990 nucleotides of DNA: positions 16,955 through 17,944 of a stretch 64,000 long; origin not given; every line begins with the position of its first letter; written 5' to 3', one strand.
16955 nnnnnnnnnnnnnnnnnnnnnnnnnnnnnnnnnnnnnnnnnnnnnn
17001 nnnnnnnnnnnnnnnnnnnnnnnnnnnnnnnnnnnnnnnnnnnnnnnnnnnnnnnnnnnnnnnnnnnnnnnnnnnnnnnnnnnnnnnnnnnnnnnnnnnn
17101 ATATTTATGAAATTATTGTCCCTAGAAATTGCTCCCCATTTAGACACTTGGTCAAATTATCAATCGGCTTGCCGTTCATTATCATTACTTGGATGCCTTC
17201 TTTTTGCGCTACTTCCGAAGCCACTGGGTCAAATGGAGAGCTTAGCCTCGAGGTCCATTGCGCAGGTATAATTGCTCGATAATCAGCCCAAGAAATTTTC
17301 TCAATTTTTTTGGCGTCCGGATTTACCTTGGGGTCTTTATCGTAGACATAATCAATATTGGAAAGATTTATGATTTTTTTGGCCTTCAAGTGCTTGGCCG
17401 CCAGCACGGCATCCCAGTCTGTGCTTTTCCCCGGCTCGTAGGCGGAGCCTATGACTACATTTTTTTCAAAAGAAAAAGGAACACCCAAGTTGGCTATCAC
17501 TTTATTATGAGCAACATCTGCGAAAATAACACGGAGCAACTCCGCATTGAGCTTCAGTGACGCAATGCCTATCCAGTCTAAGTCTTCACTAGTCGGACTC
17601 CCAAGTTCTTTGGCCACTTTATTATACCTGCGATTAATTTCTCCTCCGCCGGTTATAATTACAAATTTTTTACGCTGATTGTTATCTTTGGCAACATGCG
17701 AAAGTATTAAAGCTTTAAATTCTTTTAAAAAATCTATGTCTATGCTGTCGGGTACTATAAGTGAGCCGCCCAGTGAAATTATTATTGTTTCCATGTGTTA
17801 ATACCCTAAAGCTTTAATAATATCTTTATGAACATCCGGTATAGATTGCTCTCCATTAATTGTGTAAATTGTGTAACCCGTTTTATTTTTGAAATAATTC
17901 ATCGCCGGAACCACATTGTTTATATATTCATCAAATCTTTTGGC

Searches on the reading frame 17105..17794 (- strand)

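Call 35: search_protein_families(library=pfam, proteins=[window:17105-17794:-], max_evalue=0.001)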
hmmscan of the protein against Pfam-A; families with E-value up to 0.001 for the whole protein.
window:17105-17794:- (229 aa): 1 family
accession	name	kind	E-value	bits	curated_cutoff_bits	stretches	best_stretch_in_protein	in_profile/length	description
PF00696.33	AA_kinase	-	3e-23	83.2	24.9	1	3-207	2-234/234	Amino acid kinase family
